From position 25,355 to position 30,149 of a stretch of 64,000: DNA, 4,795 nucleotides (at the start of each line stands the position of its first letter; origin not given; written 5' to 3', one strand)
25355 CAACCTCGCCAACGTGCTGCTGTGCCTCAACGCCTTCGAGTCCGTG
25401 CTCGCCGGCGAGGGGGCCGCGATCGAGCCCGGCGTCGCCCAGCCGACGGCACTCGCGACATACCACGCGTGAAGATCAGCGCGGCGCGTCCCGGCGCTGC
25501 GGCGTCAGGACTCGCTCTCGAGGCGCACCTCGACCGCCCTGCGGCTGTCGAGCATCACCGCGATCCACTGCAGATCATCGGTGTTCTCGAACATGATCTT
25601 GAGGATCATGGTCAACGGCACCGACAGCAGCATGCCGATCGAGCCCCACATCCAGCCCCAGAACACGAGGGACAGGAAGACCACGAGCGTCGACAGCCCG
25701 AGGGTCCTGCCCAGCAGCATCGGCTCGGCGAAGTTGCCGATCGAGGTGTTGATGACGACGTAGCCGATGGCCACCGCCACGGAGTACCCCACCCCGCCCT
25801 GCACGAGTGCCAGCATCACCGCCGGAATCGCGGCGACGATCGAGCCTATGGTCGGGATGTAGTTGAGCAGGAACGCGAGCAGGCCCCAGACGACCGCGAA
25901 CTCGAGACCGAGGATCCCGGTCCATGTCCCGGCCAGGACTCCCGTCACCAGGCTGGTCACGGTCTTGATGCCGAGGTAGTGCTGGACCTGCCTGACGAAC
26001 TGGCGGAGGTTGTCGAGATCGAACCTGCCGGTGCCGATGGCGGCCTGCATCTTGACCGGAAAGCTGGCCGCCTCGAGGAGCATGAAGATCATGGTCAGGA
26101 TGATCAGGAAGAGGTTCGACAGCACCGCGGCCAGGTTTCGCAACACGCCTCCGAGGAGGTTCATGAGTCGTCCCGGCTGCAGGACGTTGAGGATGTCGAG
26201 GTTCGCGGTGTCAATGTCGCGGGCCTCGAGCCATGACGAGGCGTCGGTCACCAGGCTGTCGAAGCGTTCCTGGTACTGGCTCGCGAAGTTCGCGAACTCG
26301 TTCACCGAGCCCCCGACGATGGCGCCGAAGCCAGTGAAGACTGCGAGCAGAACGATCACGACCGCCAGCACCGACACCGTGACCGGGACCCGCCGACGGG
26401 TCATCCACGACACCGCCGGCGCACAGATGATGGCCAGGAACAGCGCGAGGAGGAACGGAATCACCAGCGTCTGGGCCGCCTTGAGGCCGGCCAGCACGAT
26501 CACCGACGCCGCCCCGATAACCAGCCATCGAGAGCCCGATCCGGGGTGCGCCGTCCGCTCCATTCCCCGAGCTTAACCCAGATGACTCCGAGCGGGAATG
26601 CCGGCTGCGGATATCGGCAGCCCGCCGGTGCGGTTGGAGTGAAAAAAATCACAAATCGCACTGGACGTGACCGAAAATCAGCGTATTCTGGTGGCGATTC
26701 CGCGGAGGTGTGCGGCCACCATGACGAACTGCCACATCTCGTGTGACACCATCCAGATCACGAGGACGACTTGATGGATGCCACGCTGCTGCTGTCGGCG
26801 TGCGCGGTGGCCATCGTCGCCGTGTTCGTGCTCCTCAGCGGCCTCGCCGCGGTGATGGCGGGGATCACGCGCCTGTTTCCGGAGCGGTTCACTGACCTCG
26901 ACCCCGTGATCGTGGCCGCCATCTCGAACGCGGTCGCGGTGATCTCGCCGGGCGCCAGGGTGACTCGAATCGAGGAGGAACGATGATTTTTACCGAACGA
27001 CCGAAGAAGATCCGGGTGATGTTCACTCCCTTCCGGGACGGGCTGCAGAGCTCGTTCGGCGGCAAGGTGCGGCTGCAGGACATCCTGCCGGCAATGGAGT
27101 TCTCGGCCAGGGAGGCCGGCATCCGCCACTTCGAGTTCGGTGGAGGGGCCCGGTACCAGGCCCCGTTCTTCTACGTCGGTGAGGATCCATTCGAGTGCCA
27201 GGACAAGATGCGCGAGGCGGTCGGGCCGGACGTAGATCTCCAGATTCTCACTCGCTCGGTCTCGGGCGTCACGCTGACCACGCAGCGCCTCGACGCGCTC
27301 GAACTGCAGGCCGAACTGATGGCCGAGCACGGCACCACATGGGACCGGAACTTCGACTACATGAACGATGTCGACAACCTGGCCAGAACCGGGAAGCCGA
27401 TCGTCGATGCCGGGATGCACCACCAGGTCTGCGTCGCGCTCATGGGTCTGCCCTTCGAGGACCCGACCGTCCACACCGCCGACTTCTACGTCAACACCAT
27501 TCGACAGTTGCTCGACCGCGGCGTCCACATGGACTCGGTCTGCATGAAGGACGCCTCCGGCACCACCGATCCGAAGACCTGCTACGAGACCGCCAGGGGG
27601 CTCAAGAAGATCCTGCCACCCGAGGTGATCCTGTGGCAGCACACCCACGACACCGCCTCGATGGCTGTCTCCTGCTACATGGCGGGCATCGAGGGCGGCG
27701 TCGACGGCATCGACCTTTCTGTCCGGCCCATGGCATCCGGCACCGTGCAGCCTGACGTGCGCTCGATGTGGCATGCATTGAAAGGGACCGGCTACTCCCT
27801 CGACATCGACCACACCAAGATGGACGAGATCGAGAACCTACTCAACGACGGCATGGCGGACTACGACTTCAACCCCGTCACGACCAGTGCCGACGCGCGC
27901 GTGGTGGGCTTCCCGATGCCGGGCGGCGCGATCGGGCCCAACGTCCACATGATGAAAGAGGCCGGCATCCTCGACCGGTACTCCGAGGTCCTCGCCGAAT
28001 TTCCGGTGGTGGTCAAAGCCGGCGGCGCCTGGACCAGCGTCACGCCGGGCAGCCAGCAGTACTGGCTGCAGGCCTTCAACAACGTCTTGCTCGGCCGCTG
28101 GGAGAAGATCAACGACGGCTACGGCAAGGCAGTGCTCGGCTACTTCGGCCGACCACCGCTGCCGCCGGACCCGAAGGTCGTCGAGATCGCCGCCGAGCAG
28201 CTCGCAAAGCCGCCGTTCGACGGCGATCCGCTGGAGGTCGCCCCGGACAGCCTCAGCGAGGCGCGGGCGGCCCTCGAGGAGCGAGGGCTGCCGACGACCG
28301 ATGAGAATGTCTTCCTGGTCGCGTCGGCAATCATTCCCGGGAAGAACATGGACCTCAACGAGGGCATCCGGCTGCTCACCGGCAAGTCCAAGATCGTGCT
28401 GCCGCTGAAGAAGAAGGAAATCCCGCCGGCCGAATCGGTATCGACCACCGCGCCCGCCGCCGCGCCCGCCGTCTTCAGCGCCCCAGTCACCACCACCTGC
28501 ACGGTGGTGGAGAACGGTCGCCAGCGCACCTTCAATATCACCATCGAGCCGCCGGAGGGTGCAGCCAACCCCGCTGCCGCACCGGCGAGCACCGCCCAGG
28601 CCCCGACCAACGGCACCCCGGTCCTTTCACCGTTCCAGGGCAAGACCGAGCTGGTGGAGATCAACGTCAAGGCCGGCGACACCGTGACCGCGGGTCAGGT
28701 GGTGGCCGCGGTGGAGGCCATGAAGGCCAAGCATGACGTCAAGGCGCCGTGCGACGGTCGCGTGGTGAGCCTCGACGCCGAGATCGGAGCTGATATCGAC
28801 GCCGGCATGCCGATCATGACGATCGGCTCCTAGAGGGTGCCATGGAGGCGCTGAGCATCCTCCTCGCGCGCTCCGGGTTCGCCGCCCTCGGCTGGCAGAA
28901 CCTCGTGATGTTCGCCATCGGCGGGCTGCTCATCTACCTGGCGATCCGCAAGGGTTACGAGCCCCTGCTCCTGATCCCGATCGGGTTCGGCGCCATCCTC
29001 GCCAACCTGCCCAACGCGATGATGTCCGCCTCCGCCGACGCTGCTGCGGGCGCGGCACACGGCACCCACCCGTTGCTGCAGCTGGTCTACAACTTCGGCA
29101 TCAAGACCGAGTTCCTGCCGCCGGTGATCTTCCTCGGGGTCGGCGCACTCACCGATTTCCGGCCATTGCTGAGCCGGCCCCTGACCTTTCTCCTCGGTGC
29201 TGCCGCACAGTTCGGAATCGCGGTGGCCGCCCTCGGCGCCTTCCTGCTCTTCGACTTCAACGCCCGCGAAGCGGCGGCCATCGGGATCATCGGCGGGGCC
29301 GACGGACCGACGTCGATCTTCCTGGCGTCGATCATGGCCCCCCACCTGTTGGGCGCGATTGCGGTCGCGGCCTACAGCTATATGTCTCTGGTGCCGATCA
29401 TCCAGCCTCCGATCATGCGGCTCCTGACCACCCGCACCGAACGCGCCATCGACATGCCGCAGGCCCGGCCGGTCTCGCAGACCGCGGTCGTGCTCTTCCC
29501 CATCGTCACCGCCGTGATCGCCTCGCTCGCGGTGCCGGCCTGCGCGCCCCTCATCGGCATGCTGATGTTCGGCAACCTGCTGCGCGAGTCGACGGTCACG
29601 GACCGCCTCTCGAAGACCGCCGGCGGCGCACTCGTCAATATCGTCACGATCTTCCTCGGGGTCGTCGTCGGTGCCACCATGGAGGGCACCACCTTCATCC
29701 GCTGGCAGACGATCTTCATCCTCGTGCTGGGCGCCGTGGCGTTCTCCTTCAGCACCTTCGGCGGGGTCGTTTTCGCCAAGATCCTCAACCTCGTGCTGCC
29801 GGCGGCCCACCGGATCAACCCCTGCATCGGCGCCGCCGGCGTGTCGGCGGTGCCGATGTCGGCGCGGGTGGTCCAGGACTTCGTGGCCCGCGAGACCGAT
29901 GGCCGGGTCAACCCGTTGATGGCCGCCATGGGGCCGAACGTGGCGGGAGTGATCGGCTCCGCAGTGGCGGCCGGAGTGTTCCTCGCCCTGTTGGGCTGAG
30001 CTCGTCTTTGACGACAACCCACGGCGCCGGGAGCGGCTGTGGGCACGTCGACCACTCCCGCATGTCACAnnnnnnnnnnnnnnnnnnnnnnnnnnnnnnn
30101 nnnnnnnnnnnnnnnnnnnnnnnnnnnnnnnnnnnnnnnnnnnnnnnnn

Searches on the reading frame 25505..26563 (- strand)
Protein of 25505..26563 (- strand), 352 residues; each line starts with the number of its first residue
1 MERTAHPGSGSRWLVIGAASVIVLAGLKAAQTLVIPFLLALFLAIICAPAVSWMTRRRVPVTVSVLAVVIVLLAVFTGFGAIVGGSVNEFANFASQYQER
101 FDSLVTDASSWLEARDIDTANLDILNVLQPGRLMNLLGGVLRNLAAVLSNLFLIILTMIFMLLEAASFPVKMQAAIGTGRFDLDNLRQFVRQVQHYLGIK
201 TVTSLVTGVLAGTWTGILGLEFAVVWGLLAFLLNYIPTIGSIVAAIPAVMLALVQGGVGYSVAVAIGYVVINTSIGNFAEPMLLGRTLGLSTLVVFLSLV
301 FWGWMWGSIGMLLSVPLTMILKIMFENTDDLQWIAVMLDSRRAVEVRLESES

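Call 71: search_protein_families(library=pfam, proteins=[window:25505-26563:-], max_evalue=0.00001)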
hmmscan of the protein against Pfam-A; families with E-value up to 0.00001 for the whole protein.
window:25505-26563:- (352 aa): 1 family
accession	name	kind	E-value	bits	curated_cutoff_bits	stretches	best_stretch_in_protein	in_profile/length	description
PF01594.21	AI-2E_transport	-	1.2e-58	199.3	34.3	1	16-328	4-326/327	AI-2E family transporter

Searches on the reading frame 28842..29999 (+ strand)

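Call 71: search_protein_families(library=pfam, proteins=[window:28842-29999:+], max_evalue=0.00001)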
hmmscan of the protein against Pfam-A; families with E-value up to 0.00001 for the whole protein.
window:28842-29999:+ (385 aa): 1 family
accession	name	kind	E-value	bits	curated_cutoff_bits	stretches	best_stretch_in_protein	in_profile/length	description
PF03977.18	OAD_beta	-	6.1e-143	476.5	31.6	1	19-384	1-349/349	Na+-transporting oxaloacetate decarboxylase beta subunit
